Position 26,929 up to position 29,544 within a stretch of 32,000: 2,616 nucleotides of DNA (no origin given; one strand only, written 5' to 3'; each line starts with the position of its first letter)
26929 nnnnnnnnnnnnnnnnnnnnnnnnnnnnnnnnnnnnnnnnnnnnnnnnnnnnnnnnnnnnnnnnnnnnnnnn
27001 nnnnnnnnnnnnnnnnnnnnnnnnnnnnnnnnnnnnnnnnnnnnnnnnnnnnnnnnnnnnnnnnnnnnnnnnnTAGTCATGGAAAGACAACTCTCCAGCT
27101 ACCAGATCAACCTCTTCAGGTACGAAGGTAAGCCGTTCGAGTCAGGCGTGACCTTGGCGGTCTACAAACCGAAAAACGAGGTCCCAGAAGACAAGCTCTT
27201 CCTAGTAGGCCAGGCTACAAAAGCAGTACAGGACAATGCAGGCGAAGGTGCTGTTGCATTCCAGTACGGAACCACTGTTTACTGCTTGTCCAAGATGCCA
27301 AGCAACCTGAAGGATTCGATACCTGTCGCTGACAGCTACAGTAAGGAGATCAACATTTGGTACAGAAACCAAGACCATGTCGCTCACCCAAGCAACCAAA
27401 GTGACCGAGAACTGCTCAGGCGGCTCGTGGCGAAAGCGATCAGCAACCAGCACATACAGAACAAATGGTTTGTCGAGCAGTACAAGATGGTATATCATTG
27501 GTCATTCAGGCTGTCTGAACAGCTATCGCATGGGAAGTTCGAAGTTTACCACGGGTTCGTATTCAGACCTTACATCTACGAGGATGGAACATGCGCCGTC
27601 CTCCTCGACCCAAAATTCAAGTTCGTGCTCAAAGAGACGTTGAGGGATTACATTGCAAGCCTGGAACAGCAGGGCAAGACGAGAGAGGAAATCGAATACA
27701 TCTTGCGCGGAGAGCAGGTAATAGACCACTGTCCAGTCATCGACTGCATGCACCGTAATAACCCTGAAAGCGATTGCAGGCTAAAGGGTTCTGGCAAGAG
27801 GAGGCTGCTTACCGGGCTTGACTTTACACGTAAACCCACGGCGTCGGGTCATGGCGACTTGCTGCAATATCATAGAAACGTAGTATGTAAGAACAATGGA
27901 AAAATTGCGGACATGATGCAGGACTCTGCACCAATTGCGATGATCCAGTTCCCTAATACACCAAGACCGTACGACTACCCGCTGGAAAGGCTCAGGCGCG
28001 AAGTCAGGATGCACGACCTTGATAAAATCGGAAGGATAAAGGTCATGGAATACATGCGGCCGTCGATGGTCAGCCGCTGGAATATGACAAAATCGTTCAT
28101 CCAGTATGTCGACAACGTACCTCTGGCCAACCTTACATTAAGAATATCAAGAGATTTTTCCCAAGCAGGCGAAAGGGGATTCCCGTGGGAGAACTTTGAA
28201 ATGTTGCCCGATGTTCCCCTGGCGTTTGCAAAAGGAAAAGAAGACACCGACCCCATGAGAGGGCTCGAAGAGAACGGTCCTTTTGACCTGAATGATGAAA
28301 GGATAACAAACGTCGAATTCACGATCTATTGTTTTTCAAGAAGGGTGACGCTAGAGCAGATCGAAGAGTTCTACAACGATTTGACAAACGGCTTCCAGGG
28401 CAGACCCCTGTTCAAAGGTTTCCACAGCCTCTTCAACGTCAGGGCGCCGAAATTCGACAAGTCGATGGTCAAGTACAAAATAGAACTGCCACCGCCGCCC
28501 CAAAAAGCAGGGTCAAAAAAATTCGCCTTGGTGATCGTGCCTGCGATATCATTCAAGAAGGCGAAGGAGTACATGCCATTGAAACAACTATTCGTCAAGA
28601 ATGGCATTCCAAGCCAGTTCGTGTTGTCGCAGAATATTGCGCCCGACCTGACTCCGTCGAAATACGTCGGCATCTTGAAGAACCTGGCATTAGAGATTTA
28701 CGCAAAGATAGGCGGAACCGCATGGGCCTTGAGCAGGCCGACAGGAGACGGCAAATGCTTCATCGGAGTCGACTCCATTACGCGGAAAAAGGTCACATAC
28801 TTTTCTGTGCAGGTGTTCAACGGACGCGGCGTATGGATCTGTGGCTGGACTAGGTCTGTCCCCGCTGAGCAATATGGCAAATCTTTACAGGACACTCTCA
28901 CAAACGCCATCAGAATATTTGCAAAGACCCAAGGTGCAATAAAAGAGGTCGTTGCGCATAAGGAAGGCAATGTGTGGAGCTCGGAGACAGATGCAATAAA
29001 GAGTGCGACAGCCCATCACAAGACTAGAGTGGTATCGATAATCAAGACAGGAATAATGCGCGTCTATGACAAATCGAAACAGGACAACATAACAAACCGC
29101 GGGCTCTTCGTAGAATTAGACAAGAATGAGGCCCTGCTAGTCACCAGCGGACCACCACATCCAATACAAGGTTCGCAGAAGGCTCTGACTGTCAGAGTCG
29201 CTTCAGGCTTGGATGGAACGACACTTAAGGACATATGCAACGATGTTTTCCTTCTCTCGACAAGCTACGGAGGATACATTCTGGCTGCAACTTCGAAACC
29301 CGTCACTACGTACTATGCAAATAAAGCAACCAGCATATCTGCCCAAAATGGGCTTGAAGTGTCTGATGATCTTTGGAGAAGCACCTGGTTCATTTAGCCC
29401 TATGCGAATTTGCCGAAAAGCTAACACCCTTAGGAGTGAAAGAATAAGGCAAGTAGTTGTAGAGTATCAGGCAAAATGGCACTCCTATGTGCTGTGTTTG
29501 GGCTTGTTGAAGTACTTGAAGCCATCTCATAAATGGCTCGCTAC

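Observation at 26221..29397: Two-gene operon: ArsR-like wHTH/unknown-domain protein tightly coupled to a long Argonaute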

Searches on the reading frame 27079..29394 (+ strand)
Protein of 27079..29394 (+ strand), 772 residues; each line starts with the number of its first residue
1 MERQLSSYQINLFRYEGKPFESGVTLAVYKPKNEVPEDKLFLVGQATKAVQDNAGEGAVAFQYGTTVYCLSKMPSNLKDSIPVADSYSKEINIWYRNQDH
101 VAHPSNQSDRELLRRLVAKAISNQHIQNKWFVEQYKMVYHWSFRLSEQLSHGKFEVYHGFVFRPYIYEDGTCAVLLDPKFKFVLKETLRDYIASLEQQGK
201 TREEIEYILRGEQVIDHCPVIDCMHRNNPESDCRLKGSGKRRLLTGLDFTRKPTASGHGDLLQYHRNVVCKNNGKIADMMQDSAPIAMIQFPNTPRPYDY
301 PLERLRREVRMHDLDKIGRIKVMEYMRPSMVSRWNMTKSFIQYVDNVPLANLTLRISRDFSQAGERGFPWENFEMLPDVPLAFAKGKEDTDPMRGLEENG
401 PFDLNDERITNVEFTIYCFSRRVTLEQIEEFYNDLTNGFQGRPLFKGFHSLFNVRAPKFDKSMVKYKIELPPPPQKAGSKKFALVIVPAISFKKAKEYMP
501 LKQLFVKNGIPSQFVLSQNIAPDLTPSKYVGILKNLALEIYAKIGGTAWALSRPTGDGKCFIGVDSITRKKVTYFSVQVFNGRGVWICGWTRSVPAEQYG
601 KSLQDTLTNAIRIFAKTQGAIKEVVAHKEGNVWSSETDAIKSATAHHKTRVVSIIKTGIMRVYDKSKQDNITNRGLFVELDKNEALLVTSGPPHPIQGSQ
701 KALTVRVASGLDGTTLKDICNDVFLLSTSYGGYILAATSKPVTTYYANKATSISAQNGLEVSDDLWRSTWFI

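Call 6: search_protein_families(library=pfam, proteins=[window:27079-29394:+], max_evalue=1)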
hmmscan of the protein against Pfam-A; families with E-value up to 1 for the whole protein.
window:27079-29394:+ (772 aa): 1 family
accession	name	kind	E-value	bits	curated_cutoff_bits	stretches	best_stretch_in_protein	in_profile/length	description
PF02171.23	Piwi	-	7.3e-13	48.9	28.9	1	489-756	5-299/302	Piwi domain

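Call 7: search_protein_families(library=padloc, proteins=[window:27079-29394:+], max_evalue=1)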
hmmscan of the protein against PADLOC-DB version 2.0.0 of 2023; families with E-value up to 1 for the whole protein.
window:27079-29394:+ (772 aa): 22 families
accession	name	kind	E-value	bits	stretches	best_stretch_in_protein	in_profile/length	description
PDLC02436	pAgo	-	1.1e-59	200.5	1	376-753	10-441/460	-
PDLC02428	PprPIWI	-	1.3e-52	177.4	1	95-754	74-649/666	-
PDLC02397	pAgo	-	2.7e-30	103.8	1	105-754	10-563/578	-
PDLC02388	pAgo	-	1.1e-28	98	1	97-754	91-699/716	-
PDLC02386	pAgo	-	3.3e-27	93.3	2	262-753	208-681/697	-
PDLC02379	pAgo_II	-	2.8e-23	80.2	1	380-748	294-693/724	Class II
PDLC02396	pAgo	-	4.8e-21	72.7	2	289-571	228-483/683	-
PDLC02389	pAgo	-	9.5e-19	65.3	2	481-750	444-714/733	-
PDLC02381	pAgo_II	-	6.2e-16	56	1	381-753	212-594/617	Class II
PDLC02385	pAgo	-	2.1e-15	54.6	1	381-688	267-581/674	-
PDLC02376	pAgo_I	-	2.5e-15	54.6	2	501-727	174-411/455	Class I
PDLC02395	pAgo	-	6.4e-15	52.8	1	494-752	373-630/656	-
PDLC02377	pAgo_I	-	5.8e-14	49.7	2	501-698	166-376/457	Class I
PDLC02382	pAgo_II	-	1.2e-12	45.2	2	569-728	563-739/782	Class II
PDLC02387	pAgo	-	9.3e-12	42.1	2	484-763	395-662/672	-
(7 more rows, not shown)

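Call 8: search_solved_structures(query=window:27079-29394:+, max_evalue=0.01, show_alignments=2)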
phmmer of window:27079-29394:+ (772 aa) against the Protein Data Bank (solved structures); distinct sequences matched with E-value up to 0.01: 10.
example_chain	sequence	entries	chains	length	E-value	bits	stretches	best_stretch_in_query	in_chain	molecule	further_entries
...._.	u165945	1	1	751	2.1e-12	49.1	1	481-750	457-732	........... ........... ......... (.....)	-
9jh8_A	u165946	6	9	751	5.1e-12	47.8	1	481-750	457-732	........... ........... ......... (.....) | Clostridium perfringen Argonaute(CpAgo) | Clostridium perfringens Argonaute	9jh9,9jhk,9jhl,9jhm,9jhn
1yvu_A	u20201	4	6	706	3.5e-10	41.8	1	493-755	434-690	hypothetical protein aq_1447 | Argonaute protein | Argonaute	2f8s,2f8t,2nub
6qzk_A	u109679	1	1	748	4.9e-10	41.3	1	481-750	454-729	Protein argonaute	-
9v65_A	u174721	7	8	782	7e-05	24.2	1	509-646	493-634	VbAgo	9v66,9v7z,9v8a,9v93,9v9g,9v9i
23wq_f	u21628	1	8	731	0.0001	23.7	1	392-644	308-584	EcAgo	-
9v7s_A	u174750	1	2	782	0.0016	19.7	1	509-646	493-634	VbAgo-DM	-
6d95_A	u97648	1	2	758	0.004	18.4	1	495-616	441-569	Uncharacterized protein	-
5awh_A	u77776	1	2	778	0.0042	18.3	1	495-616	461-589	Uncharacterized protein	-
6d8a_A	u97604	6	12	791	0.0044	18.3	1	495-616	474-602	Uncharacterized protein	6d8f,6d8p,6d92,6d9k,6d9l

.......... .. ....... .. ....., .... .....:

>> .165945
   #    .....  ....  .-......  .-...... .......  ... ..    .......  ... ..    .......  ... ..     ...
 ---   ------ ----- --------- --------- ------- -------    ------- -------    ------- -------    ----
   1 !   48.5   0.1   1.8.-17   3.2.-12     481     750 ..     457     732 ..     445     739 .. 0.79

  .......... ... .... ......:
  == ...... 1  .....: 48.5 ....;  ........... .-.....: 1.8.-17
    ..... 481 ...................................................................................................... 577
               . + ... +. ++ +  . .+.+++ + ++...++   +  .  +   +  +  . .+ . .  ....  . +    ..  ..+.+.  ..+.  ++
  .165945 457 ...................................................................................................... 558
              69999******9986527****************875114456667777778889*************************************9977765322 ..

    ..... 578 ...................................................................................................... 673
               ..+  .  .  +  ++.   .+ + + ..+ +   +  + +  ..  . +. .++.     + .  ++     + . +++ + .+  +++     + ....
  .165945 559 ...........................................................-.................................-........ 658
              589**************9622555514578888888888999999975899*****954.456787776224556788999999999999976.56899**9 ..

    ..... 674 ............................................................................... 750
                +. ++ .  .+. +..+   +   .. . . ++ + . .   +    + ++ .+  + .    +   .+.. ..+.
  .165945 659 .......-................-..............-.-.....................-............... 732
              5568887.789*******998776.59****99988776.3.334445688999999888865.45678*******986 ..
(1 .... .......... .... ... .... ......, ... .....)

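Call 15: find_homologous_proteins(query=window:27079-29394:+, max_evalue=0.00001)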
Query window:27079-29394:+ (772 aa): 19 proteins with E <= 0.00001 among 7134 candidates.
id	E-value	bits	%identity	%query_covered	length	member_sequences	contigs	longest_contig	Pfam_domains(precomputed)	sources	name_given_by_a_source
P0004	0.0e+0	1798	100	100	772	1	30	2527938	PF02171.24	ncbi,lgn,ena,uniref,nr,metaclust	ncbi:Piwi domain-containing protein [Nitrososphaera viennensis]|uniref:Piwi domain-containing protei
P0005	0.0e+0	1130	62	99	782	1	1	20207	PF02171.24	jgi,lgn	jgi:hypothetical protein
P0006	0.0e+0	1088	59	99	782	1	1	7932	PF02171.24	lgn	-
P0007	1.9e-265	901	51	99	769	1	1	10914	PF02171.24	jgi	jgi:hypothetical protein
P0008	9.3e-221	753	44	99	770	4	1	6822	PF02171.24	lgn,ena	-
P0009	1.4e-214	733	44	99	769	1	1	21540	PF02171.24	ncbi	ncbi:MAG: hypothetical protein QXQ94_08950 [Candidatus Bathyarchaeia archaeon]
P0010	4.8e-212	724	42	99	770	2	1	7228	PF02171.24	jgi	jgi:hypothetical protein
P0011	2.1e-210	719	42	99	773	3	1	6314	PF02171.24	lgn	-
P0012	1.5e-207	709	42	99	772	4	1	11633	PF02171.24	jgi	jgi:hypothetical protein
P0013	7.5e-205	700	41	99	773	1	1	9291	PF02171.24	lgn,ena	-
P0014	2.6e-199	682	41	99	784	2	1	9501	PF02171.24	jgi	-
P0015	1.5e-195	670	40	100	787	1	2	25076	PF02171.24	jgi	jgi:hypothetical protein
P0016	7.4e-190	651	40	99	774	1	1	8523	PF02171.24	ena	-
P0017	1.5e-188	646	40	99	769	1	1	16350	PF02171.24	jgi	jgi:hypothetical protein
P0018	8.9e-187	641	40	99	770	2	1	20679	PF02171.24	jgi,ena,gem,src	-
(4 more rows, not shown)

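Call 18: find_related_loci(query=A2, collection=metagenome_contigs, flank=6000)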
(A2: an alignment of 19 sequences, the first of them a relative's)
Query A2 (772 aa) in metagenome_contigs; peptide patterns used: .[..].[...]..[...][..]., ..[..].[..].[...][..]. (x = any residue, [..] = any of these).
600 stretches matched a pattern (row limit reached: there are more); 195 encode a relative of the query (tblastn E <= 1e-3); the best 80 are kept; 80 distinct loci.
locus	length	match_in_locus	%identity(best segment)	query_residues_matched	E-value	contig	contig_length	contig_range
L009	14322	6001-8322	43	4-772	0e+0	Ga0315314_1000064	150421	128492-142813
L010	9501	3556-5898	41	5-772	0e+0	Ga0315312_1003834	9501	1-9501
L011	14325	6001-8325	39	3-772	0e+0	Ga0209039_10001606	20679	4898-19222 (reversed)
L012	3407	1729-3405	44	3-560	6e-167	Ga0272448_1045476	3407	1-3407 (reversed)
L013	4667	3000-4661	26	142-707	2e-46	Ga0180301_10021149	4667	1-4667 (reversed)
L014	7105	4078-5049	26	374-691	4e-19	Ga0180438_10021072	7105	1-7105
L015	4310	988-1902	27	389-691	4e-19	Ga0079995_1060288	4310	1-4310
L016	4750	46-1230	25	374-765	8e-19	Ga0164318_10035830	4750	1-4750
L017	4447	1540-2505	27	388-707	9e-19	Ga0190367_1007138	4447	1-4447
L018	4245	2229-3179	25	377-691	2e-18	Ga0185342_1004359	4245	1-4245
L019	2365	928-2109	24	390-772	3e-17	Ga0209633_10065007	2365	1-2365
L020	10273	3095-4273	24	388-772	2e-16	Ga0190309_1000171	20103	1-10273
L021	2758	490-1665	24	395-772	2e-16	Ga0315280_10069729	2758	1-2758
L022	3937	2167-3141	23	374-691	8e-16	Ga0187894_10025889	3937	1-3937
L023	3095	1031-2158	24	387-760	8e-16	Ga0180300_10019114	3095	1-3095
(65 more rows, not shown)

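Call 19: find_related_loci(query=A2, collection=genome_contigs, flank=6000)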
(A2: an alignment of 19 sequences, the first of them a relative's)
Query A2 (772 aa) in genome_contigs; peptide patterns used: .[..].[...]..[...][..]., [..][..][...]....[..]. (x = any residue, [..] = any of these).
600 stretches matched a pattern (row limit reached: there are more); 131 encode a relative of the query (tblastn E <= 1e-3); the best 80 are kept; 79 distinct loci.
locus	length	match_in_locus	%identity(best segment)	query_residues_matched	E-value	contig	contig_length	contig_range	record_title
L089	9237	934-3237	39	10-772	0e+0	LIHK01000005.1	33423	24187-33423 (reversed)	MAG: Candidatus Bathyarchaeota archaeon BA2 ba2_15, whole genome shotgun sequence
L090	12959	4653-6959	44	5-772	0e+0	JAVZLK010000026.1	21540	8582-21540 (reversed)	MAG: Candidatus Bathyarchaeia archaeon isolate DRTY-6_201907_bins_50 DRTY-6_201907_bins_50_scaffold_26, whole genome sho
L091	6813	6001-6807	44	5-274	9e-76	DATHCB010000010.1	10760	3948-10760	MAG TPA_asm: Candidatus Bathyarchaeia archaeon isolate SMAG_U12356 k141_620811, whole genome shotgun sequence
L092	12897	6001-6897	28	394-691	1e-20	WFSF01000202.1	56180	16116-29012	MAG: Armatimonadota bacterium isolate S016_27 k151_686316, whole genome shotgun sequence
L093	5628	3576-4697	25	388-760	1e-19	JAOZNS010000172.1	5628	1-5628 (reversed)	MAG: Candidatus Zixiibacteriota bacterium isolate GMC4.concoct.267_sub GMC4_27383_length_5628_cov_4.450206, whole genome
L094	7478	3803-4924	26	388-759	7e-19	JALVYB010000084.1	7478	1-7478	MAG: candidate division WOR-3 bacterium isolate M10_metabat2_scaf2bin.168 M10_NODE_5991_length_7478_cov_3.632975, whole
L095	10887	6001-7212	26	381-772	2e-18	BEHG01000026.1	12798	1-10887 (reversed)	Archaeon HR04 DNA, contig: NODE_1419_26, isolate: HRbin04, whole genome shotgun sequence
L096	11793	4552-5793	24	374-772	8e-17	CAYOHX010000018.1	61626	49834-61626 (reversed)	MAG TPA_asm: uncultured Anaerolinea sp. isolate SRP167436_co1_87 genome assembly, contig: NODE_538_length_61626_cov_11.5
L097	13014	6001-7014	26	441-766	1e-16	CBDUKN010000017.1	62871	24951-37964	MAG TPA_asm: uncultured Thermoprotei archaeon isolate SRR6823441_binner12_Refined_102 genome assembly, contig: ERZ174223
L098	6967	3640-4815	24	395-772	1e-15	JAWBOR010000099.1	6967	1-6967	MAG: Candidatus Bathyarchaeia archaeon isolate HHBFW-2_201803_bins_227 HHBFW-2_201803_bins_227_scaffold_99, whole genome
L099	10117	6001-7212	25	374-772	8e-15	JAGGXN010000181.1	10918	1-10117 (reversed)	MAG: Archaeoglobaceae archaeon isolate AUK153 PB_MBMC_107_c_000000000054, whole genome shotgun sequence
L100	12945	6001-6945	23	384-691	8e-15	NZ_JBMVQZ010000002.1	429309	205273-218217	Limisphaera sp. 4302-co NODE_2, whole genome shotgun sequence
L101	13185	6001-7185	24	395-748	1e-14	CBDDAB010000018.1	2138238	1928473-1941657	MAG: Verrucomicrobiales bacterium isolate 1b63dff0-0cb6-4c50-a596-4a9ec44ed05b genome assembly, contig: contig_18, whole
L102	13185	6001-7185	23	395-748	4e-13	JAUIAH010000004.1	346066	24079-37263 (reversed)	MAG: Verrucomicrobiia bacterium isolate 5_bin.36 NODE_31_length_346066_cov_7.514409, whole genome shotgun sequence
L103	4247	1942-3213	25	374-772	1e-12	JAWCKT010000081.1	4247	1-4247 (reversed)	MAG: Candidatus Hadarchaeum sp. isolate JZ-2_201705_bins_148 JZ-2_201705_bins_148_scaffold_86, whole genome shotgun sequ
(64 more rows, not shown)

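Call 41: search_protein_families(library=pfam, proteins=[L009:3406-4689:-, L009:4625-5155:-], max_evalue=0.1)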
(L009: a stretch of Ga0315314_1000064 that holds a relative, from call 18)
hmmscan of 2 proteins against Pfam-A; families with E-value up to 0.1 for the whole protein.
L009:3406-4689:- (427 aa): 0 families

L009:4625-5155:- (176 aa): 2 families
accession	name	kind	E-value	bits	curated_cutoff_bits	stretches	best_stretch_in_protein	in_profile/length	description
PF09484.15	Cas_TM1802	-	0.0012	18.2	25.1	1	72-167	88-180/602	CRISPR-associated protein TM1802 (cas_TM1802)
PF23219.2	LAMB1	-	0.0025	18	26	1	122-164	90-133/155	LAMB1-4 helical domain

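Call 42: search_protein_families(library=ncbifam, proteins=[window:27079-29394:+, L009:3406-4689:-], max_evalue=0.1)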
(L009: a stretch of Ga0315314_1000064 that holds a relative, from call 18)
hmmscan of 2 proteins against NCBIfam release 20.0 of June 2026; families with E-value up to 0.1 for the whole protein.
window:27079-29394:+ (772 aa): 1 family
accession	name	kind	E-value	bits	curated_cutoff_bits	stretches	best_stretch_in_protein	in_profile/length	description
NF052569.1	ProtArgonAgoRhdb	equivalog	0.0076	14.6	700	1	495-553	442-498/759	protein argonaute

L009:3406-4689:- (427 aa): 0 families

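Call 63: find_encoding_contigs(protein=P0006, flank=8000, max_places=2)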
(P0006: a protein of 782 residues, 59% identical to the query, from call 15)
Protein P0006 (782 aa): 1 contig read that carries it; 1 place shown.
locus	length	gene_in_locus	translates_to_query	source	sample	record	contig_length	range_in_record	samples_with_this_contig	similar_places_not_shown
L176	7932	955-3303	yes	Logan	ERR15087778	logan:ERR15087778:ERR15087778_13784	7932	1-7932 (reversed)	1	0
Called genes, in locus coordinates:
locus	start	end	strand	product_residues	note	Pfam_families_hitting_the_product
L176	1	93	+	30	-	?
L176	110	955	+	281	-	-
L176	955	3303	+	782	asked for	PF02171:Piwi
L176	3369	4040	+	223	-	-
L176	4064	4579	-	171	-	PF10107:Endonuc_Holl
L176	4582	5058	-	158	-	PF10107:Endonuc_Holl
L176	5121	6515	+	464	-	PF25856:MPN635_N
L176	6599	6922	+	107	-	-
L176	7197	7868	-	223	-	PF10544:T5orf172, PF13455:MUG113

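Call 64: find_encoding_contigs(protein=P0007, flank=8000, max_places=2)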
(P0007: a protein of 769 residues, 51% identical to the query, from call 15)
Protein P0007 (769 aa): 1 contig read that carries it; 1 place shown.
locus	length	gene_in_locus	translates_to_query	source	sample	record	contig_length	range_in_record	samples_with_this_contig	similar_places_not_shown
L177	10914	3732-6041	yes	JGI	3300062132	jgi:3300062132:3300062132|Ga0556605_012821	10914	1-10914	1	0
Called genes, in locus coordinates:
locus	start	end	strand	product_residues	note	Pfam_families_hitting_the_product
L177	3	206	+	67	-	?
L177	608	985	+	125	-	-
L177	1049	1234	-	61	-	-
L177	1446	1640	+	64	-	-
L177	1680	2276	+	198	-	-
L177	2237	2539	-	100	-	PF13737:DDE_Tnp_1_5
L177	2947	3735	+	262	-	-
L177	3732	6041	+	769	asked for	PF02171:Piwi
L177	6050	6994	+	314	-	-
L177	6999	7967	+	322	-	-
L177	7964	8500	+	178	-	-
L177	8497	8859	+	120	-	-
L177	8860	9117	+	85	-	-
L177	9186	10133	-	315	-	-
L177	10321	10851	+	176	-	PF08002:DUF1697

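Call 67: search_protein_families(library=pfam, proteins=[L177:6050-6991:+, L177:6999-7964:+, L177:7964-8497:+, L177:8497-8856:+, L176:3369-4037:+], max_evalue=0.05)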
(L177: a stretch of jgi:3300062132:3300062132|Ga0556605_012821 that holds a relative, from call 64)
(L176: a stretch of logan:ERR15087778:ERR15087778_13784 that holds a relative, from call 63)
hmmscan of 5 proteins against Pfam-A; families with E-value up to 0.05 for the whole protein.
L177:6050-6991:+ (314 aa): 2 families
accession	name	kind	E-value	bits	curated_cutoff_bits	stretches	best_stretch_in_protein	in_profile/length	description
PF00583.31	Acetyltransf_1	-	0.00057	20.6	20.7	1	17-119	8-116/116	Acetyltransferase (GNAT) family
PF13673.13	Acetyltransf_10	-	0.026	14.9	23.6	1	41-123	33-111/128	Acetyltransferase (GNAT) domain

L177:6999-7964:+ (322 aa): 1 family
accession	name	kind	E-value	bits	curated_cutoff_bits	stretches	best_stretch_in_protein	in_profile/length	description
PF01702.25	TGT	-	0.033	13.7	26.3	0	135-201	126-196/357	Queuine tRNA-ribosyltransferase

L177:7964-8497:+ (178 aa): 0 families

L177:8497-8856:+ (120 aa): 0 families

L176:3369-4037:+ (223 aa): 0 families

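Call 71: search_protein_families(library=padloc, proteins=[L009:3406-4689:-, L009:4625-5155:-], max_evalue=0.1)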
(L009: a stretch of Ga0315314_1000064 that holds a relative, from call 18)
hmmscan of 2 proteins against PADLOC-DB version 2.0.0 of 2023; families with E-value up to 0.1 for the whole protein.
L009:3406-4689:- (427 aa): 0 families

L009:4625-5155:- (176 aa): 0 families

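Call 99: predict_structure(alignment_id=A2)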
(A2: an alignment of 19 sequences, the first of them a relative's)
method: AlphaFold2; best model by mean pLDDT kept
length: 772 residues; sequences in the alignment: 19
mean_pLDDT: 84.9   pTM: 0.82
mean pLDDT of the five models: 84.9, 82.4, 81.9, 77.8, 77.6
residues with pLDDT >= 90: 321; 70-90: 376; 50-70: 58; < 50: 17
segments of 3 or more residues with pLDDT < 50: 1-4, 490-494, 767-769
pLDDT, mean of each block of 10 residues (from residue 1): 64 93 95 83 89 88 93 88 83 94 94 93 84 59 68 78 91 89 88 91 84 86 78 79 90 87 88 87 91 76 89 74 79 89 88 86 90 90 90 87 81 89 90 93 85 91 85 68 80 57 81 85 80 88 86 90 90 90 90 91 94 92 94 91 93 84 91 92 90 74 90 85 90 60 88 81 56 47
secondary structure, 60 per line:
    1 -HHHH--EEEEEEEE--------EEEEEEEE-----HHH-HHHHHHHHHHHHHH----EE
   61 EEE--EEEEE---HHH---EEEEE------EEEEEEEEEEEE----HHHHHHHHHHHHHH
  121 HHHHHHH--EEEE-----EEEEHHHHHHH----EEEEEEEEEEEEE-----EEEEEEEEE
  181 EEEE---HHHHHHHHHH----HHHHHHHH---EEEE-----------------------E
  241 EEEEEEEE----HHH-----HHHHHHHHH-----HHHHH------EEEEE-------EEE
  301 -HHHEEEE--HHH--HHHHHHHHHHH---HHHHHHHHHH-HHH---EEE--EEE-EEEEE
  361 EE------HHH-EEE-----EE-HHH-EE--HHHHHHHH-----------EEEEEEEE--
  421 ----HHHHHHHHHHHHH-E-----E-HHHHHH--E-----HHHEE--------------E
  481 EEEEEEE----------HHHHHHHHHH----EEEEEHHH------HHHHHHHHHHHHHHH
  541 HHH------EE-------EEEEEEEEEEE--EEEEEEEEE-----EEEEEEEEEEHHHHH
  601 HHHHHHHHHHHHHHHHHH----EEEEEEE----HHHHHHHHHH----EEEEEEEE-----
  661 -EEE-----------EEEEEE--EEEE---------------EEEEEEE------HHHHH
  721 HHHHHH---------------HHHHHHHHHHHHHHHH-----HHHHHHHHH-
elements in order (helices of 4 or more, strands of 3 or more residues): H2-5 E8-15 E24-31 H41-54 E59-63 E66-70 E80-84 E91-102 H107-127 E130-133 E139-142 H143-149 E154-166 E172-184 H188-197 H202-209 E213-216 E240-248 H261-269 H275-279 E286-290 E298-300 E305-308 H316-326 H330-339 E347-349 E352-354 E356-362 E373-375 H392-399 E411-418 H425-437 H447-452 E480-487 H498-507 E512-516 H526-543 E559-569 E572-580 E586-595 H596-618 E623-629 H634-643 E648-655 E662-664 E676-681 E684-687 E703-709 H716-726 H742-757 H763-771
